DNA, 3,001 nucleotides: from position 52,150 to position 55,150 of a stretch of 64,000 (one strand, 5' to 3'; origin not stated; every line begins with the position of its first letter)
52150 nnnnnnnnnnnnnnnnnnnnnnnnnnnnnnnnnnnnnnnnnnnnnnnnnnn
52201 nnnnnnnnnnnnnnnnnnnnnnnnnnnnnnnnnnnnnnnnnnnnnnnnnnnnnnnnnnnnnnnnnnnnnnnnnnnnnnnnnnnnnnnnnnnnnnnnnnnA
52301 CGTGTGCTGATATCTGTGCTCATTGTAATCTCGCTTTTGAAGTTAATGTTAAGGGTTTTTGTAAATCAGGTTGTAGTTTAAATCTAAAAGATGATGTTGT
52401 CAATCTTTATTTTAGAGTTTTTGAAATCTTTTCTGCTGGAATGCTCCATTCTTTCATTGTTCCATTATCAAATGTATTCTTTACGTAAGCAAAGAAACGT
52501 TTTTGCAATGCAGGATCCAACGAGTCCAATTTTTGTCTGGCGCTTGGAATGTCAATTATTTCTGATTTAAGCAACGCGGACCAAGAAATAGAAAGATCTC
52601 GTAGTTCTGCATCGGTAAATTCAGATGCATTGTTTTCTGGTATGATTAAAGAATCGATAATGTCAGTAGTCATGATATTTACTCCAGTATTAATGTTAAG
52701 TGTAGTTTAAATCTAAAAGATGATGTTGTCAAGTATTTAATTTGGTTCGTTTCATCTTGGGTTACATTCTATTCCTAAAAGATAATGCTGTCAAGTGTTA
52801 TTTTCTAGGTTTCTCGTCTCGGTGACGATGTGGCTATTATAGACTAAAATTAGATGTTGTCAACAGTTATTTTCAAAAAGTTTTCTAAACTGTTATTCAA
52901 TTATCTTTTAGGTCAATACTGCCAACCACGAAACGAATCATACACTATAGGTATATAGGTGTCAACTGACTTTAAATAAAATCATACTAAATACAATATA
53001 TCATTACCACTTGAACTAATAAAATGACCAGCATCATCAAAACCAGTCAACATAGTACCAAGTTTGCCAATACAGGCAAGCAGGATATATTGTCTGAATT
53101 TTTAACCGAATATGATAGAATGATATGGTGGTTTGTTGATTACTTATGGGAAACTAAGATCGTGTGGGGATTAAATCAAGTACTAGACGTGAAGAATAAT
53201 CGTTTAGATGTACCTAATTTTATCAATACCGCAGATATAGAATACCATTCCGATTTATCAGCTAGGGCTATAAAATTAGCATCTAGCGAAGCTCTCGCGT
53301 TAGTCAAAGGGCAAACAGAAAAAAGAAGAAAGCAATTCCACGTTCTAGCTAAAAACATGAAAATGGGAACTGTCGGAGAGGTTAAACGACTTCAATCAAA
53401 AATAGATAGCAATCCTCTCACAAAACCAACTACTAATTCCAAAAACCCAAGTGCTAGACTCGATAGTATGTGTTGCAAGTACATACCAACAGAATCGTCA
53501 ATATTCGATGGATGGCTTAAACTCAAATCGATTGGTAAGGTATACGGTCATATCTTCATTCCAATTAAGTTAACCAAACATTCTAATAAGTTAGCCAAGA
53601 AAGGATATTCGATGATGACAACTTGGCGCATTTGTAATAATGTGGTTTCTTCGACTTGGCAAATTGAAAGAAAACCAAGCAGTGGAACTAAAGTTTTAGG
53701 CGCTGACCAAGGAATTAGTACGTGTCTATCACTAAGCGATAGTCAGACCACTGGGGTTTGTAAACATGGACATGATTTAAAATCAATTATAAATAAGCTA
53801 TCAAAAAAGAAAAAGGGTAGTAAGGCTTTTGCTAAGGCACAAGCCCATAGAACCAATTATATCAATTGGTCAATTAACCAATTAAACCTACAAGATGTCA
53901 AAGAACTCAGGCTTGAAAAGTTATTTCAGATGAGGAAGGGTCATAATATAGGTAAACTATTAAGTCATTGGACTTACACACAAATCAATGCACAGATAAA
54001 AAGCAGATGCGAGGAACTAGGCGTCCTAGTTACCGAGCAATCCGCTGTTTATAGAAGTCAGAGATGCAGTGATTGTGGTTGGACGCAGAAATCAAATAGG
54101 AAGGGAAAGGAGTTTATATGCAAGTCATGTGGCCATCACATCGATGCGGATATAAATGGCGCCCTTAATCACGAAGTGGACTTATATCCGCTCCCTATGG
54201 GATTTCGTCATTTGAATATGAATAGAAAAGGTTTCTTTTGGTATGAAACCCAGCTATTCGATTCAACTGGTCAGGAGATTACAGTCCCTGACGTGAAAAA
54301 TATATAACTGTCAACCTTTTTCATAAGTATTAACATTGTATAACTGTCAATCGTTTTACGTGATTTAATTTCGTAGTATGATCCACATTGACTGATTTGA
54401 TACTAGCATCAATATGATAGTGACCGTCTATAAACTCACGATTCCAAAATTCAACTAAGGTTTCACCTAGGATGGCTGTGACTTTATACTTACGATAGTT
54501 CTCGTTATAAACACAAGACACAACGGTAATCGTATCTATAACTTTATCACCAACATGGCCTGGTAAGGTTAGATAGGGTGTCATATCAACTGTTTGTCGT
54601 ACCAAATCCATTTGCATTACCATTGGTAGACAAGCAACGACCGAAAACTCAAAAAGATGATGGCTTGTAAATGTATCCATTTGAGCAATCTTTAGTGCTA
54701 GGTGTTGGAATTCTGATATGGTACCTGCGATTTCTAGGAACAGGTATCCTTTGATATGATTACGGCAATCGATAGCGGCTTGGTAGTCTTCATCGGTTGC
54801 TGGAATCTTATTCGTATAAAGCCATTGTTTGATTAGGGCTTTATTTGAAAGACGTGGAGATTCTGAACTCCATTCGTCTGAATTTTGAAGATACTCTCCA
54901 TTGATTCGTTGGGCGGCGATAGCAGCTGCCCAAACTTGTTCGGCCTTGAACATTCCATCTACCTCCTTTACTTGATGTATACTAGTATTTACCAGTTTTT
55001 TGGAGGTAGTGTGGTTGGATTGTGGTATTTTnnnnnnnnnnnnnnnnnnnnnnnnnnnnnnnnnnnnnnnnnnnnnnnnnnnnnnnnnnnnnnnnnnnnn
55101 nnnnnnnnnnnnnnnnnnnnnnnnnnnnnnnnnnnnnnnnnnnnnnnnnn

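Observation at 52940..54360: TnpB-only IS200/IS605-type element inserted between the MoxR operon and an AAA ATPase gene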

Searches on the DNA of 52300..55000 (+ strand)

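Call 6: search_dna_similar(query=window:52300-55000:+, collection=phages, mode=near, max_rows=30)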
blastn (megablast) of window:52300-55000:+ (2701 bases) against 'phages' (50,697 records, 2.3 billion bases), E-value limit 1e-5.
No match.

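Call 66: search_rna_families(source=window, start=53800, end=54450, threshold=evalue, max_evalue=10, show_alignments=2)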
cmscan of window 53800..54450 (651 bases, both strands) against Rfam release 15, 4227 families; matches with E-value up to 10: 5.
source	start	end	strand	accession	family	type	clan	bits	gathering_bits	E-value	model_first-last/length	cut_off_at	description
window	54214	54293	+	RF00475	snosnR69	Gene; snRNA; snoRNA; CD-box;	CL00051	20.1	50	0.81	1-94/94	no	Small nucleolar RNA snR69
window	54128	54147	+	RF01109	SBRMV1_UPD-PKd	Cis-reg;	-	15.9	33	5.5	1-21/21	no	Pseudoknot of upstream pseudoknot domain (UPD) of the 3'UTR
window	53831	53998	-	RF02176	SMAD5-AS1_4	Gene; lncRNA;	-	14.4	50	9.8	1-173/173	no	SMAD5 antisense RNA 1 conserved region 4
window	54253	54285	-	RF01072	TMV_UPD-PK3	Cis-reg;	-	10.7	34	9.6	1-31/31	no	Pseudoknot of upstream pseudoknot domain (UPD) of the 3'UTR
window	53902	54005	-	RF02503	Atu_C9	Gene; sRNA;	-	8.7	40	7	86-192/192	no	Rhizobiales sRNA Atu_C9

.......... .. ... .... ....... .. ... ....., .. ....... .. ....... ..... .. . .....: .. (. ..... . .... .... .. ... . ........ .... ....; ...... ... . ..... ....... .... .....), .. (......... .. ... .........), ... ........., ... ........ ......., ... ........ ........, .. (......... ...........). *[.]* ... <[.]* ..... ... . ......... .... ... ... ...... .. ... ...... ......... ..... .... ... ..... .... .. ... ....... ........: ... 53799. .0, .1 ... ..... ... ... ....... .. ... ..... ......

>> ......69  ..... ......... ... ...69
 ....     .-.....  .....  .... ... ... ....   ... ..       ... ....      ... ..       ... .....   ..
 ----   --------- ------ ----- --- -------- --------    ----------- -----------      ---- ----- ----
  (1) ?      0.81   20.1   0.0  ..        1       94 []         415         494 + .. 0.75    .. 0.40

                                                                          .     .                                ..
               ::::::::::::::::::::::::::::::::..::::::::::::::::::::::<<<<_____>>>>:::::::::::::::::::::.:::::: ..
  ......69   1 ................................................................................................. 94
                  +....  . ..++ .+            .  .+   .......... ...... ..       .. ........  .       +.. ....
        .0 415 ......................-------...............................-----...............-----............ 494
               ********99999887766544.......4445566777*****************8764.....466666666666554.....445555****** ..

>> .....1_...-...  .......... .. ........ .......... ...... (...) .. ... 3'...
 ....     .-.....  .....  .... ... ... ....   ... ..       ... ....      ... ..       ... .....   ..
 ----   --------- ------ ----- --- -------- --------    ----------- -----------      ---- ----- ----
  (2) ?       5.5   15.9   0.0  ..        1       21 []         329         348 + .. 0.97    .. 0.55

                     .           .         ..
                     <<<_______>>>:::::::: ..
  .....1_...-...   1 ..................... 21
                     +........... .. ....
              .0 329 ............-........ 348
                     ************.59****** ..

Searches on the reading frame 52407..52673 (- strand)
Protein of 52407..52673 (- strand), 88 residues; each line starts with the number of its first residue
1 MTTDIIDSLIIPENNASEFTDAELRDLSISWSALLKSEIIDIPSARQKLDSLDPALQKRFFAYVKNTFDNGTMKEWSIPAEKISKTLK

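Call 31: search_protein_families(library=pfam, proteins=[window:52407-52673:-], max_evalue=0.01)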
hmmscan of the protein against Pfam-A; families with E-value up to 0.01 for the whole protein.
window:52407-52673:- (88 aa): 0 families

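Call 35: find_related_loci(query=window:52407-52673:-, collection=viral_contigs, flank=5000)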
Query window:52407-52673:- (88 aa) in viral_contigs; peptide patterns used: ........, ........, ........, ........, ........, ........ (x = any residue, [..] = any of these).
20 stretches matched a pattern, but none encodes a relative of the query by tblastn (E <= 1e-3).

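Call 79: search_protein_families(library=phrogs, proteins=[window:52407-52673:-], max_evalue=0.001)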
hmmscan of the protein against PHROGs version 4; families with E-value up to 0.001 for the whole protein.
window:52407-52673:- (88 aa): 0 families
